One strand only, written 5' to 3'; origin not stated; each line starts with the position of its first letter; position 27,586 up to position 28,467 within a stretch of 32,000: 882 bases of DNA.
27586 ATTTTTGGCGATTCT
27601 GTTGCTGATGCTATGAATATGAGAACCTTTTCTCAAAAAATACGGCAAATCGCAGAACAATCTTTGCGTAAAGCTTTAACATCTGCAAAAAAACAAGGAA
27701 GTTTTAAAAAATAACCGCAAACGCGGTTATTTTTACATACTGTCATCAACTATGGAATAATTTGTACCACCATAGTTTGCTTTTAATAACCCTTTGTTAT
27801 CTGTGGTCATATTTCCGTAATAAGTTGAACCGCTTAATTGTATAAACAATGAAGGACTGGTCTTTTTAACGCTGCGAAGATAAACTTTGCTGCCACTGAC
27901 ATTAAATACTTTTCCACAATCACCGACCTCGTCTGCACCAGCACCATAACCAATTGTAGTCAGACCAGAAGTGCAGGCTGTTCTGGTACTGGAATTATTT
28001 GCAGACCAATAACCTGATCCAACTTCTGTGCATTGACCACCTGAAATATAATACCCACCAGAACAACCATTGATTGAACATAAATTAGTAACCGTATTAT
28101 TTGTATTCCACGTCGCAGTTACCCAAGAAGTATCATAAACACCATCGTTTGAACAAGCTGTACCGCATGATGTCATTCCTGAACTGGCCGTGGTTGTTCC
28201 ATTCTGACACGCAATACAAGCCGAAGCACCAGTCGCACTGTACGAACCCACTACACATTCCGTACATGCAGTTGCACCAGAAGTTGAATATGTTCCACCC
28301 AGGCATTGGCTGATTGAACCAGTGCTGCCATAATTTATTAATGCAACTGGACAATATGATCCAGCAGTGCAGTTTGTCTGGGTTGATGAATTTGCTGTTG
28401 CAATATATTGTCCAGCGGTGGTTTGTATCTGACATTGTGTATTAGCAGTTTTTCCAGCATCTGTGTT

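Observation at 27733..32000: Tandem paralogs encoding exported, eukaryote-like cysteine-rich module arrays (candidate variable surface-protein system)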

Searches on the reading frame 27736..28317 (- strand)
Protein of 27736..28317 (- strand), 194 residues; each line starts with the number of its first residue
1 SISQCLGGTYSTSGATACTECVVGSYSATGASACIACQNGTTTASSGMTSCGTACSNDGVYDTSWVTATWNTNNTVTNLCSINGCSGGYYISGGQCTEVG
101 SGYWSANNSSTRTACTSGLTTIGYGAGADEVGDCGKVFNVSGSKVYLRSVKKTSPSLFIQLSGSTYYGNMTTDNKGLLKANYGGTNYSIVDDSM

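Call 46: predict_structure(alignment_id=A4)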
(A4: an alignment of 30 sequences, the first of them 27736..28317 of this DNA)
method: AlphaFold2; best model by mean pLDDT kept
length: 194 residues; sequences in the alignment: 30
mean_pLDDT: 88.4   pTM: 0.74
mean pLDDT of the five models: 88.4, 83.7, 72.1, 71.0, 66.5
residues with pLDDT >= 90: 107; 70-90: 76; 50-70: 10; < 50: 1
segments of 3 or more residues with pLDDT < 50: none
pLDDT, mean of each block of 10 residues (from residue 1): 81 87 93 92 95 79 92 92 92 90 92 92 80 87 85 90 90 88 92 62
secondary structure, 60 per line:
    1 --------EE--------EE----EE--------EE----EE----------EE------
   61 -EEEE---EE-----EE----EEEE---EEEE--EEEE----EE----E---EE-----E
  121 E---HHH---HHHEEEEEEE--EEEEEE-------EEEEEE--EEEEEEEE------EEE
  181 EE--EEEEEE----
elements in order: E62-65 E82-85 E89-92 E95-98 E134-140 E143-148 E156-161 E164-171 E178-182 E185-190

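Call 48: fold_search(model_id=the predicted structure, library=pdb)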
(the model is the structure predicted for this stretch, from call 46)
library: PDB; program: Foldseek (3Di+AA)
matches with E <= 10: 138; with E <= 0.001: 0
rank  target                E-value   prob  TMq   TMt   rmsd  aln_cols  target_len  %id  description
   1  9vqm_C                3.3e-03  1.00  0.24  0.06  14.7       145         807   18  Cryo-EM structure of Elapor1WT in tetrameric form (released 2025-07-23)
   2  8wa2_D                3.7e-03  1.00  0.27  0.05   9.2       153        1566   19  cryo-EM structure of native mastigonemes isolated from Chlamydomonas reinhardtii at 3.0 angstrom resolution (released 2024-04-10)
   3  9vqm_B                3.9e-03  1.00  0.24  0.07  16.4       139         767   19  Cryo-EM structure of Elapor1WT in tetrameric form (released 2025-07-23)
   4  9vqm_A                5.1e-03  0.99  0.24  0.06  14.6       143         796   19  Cryo-EM structure of Elapor1WT in tetrameric form (released 2025-07-23)
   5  8tx1                  6.0e-03  0.89  0.22  0.04  11.0       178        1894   21  Characterization of the Chlamydomonas Flagellar Mastigoneme Filament Structure at 3.6A (released 2023-10-25)
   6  9vqm_D                6.3e-03  0.99  0.25  0.07  16.0       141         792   20  Cryo-EM structure of Elapor1WT in tetrameric form (released 2025-07-23)
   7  8wa2_E                3.2e-02  0.98  0.29  0.06   7.8       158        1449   19  cryo-EM structure of native mastigonemes isolated from Chlamydomonas reinhardtii at 3.0 angstrom resolution (released 2024-04-10)
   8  8wa2_A                5.0e-02  0.93  0.26  0.04   9.0       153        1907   22  cryo-EM structure of native mastigonemes isolated from Chlamydomonas reinhardtii at 3.0 angstrom resolution (released 2024-04-10)
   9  9b4h_A                5.8e-02  0.92  0.25  0.04   8.8       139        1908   24  Chlamydomonas reinhardtii mastigoneme filament (released 2024-04-10)
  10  6a3w_C                6.8e-02  0.77  0.26  0.32   8.3       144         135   18  Complex structure of 4-1BB and utomilumab (released 2018-10-10)
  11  9vql_A                1.0e-01  0.85  0.25  0.06  16.9       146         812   20  Cryo-EM structure of the dimeric Elapor1 mutant (released 2025-07-23)
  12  9vql_B                1.1e-01  0.87  0.25  0.06  16.8       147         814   20  Cryo-EM structure of the dimeric Elapor1 mutant (released 2025-07-23)
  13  7s7k_A                1.5e-01  0.47  0.25  0.11  13.2       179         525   15  Crystal structure of the EphB2 extracellular domain (released 2021-10-27)
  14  6a3v_H                1.8e-01  0.51  0.19  0.27   9.0       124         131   16  Complex structure of human 4-1BB and 4-1BBL (released 2018-10-10)
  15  7d4b_A                2.1e-01  0.41  0.21  0.28   9.4       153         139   17  Crystal structure of 4-1BB in complex with a VHH (released 2021-07-14)
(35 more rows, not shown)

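Call 66: fold_search(model_id=the predicted structure, library=viral)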
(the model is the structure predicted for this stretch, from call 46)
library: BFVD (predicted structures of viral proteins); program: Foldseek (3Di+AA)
matches with E <= 10: 75; with E <= 0.001: 0
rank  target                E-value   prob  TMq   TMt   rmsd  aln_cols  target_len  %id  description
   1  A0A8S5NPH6            2.1e-01  1.00  0.25  0.19   3.1        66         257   20  Uncharacterized protein [Myoviridae sp. ct2th6]
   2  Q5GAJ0                2.5e-01  0.23  0.19  0.17  11.5       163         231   19  Tumor necrosis factor receptor [Grouper iridovirus]
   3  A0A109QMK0            2.8e-01  0.12  0.19  0.15  13.4       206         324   16  Truncated ORF151A [Cyprinid herpesvirus 2]
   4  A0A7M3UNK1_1          2.9e-01  0.23  0.23  0.07  12.4       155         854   22  Tyrosine-protein kinase ephrin type A/B receptor-like domain-containing protein [Pyramimonas orientalis virus 01B]
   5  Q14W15                4.4e-01  0.35  0.18  0.21  11.0        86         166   20  ORF91 [Ranid herpesvirus 2]
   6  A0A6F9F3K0            5.2e-01  0.14  0.18  0.13  11.6       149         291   14  TNFR [Blueface angelfish adomavirus]
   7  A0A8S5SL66            7.1e-01  0.93  0.24  0.17   3.5        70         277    8  Uncharacterized protein [Podoviridae sp. ctHMt20]
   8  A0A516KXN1            7.1e-01  0.16  0.15  0.10  11.6       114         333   17  (no name in the UniProt tables at hand)
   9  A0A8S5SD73            7.5e-01  0.95  0.26  0.30   3.0        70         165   11  Uncharacterized protein [Podoviridae sp. ct7Ex2]
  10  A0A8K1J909            1.0e+00  0.06  0.16  0.07  16.0       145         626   11  Glycoprotein [Apis rhabdovirus 4]
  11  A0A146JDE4            1.8e+00  0.04  0.14  0.13  15.8       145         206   10  (no name in the UniProt tables at hand)
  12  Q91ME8                2.1e+00  0.08  0.19  0.16  11.9       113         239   10  Tumor necrosis factor receptor-like protein [Lymphocystis disease virus 2]
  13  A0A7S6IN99            2.1e+00  0.02  0.10  0.05  20.4       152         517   10  Putative capsid protein [Alteromonas phage phiAFP1]
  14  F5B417                2.2e+00  0.15  0.14  0.22   7.1        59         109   14  (no name in the UniProt tables at hand)
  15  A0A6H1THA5            2.5e+00  0.03  0.16  0.05  19.4       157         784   10  (no name in the UniProt tables at hand)
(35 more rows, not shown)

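Call 67: search_solved_structures(query=A4, max_evalue=10, show_alignments=3)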
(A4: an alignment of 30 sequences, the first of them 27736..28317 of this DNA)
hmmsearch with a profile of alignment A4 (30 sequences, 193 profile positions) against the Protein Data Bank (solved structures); distinct sequences matched with E-value up to 10: 13.
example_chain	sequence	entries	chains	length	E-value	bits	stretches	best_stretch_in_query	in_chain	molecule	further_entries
8tx1_A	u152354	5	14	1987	1.6e-05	28.2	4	12-125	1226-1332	Mastigoneme-like protein | Mst1 | Tyrosine-protein kinase ephrin type A/B receptor-like domain-containing protein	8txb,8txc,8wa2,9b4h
4e4d_R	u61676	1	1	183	0.033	17.3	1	8-121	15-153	Tumor necrosis factor receptor superfamily member 11B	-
8pjp_C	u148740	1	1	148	0.04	17.1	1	25-107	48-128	Nanobody F10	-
3urf_Z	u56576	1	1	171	0.58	13.3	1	9-115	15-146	Tumor necrosis factor receptor superfamily member 11B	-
9oq4_B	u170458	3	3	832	0.83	12.8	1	43-103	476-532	Taste receptor type 1 member 3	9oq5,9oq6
9nor_B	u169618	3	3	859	0.97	12.6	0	43-103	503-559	Taste receptor type 1 member 3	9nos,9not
9opw_B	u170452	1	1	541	1.3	12.2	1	43-103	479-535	Taste receptor type 1 member 3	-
9ut8_B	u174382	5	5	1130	1.3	12.2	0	43-103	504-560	Taste receptor type 1 member 3,mNeonGreen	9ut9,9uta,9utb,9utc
9opy_B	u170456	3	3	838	1.5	12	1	43-103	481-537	Taste receptor type 1 member 3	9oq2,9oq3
9vqm_A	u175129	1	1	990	1.5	12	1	11-58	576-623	Endosome/lysosome-associated apoptosis and autophagy regulator 1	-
9vqm_B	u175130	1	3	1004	1.7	11.8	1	11-58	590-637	Endosome/lysosome-associated apoptosis and autophagy regulator 1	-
8bf4_D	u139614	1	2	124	1.9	11.6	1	26-107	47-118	VHH14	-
9vql_A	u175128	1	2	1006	2.9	11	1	11-58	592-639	Endosome/lysosome-associated apoptosis and autophagy regulator 1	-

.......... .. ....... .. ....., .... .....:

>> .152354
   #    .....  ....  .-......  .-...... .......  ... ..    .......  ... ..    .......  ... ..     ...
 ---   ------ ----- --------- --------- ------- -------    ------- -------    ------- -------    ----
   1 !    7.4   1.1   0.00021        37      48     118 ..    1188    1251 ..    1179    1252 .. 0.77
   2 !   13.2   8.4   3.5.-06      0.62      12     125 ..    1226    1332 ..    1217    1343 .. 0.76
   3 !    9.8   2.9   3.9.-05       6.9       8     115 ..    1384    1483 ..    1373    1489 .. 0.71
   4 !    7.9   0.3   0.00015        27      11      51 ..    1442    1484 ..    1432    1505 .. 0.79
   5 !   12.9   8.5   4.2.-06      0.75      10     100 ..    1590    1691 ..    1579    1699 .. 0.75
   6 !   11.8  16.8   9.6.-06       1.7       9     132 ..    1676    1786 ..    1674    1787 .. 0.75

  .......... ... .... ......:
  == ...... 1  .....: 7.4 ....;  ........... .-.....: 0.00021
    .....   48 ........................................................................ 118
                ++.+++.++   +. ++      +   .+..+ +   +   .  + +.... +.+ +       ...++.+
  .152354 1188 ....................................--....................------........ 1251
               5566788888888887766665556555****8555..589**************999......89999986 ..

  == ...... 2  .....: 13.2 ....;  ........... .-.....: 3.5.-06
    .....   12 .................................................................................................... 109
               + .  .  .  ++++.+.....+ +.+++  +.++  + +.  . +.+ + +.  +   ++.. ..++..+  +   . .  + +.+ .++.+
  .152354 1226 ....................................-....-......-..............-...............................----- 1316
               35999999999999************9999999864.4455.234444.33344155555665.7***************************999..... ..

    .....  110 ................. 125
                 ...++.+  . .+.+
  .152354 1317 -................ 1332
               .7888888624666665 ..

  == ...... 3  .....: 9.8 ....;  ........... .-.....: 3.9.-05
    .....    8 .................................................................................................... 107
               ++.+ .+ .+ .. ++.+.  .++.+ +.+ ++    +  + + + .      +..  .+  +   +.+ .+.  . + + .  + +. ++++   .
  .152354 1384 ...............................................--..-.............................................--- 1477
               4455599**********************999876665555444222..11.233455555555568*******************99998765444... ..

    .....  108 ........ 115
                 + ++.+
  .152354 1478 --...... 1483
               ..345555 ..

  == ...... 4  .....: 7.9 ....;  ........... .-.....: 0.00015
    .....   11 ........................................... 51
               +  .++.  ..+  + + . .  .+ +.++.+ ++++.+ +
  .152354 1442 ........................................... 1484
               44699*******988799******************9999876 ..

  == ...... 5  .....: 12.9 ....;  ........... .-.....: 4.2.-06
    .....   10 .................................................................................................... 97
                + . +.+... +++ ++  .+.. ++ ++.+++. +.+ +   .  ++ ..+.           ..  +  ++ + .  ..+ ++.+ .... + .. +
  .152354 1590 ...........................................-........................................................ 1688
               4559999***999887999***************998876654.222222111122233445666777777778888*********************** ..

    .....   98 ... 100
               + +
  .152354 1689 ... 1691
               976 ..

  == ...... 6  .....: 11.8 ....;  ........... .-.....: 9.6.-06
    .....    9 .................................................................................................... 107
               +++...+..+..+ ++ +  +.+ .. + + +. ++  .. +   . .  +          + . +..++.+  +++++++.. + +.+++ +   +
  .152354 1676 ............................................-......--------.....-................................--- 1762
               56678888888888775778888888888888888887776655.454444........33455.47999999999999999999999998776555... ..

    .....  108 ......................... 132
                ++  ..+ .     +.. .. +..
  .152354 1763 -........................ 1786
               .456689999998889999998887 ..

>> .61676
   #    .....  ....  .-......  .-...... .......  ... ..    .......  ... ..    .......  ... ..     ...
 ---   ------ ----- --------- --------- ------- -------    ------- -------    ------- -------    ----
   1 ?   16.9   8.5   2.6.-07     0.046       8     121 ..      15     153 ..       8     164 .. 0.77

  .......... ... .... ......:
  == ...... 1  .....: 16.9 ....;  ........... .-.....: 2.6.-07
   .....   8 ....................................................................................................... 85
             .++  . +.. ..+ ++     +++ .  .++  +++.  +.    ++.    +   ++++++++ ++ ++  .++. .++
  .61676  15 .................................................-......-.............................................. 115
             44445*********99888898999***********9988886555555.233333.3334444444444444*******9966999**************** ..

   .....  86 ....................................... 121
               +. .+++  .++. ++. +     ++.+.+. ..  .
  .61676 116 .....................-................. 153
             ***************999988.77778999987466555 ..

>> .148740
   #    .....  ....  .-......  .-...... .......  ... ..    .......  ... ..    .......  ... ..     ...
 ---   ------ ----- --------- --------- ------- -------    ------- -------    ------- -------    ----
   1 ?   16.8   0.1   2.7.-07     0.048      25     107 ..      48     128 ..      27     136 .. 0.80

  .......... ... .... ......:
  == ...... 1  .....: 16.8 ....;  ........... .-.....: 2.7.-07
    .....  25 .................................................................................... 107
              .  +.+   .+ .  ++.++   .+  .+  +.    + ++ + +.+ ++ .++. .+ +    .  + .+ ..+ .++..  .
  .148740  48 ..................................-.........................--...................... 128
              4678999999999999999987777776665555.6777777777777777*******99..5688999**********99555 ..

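Call 75: search_dna_similar(query=window:27736-28317:-, collection=phages, mode=protein, max_evalue=0.001, max_rows=15)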
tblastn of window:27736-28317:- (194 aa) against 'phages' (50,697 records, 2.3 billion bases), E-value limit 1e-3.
No match.
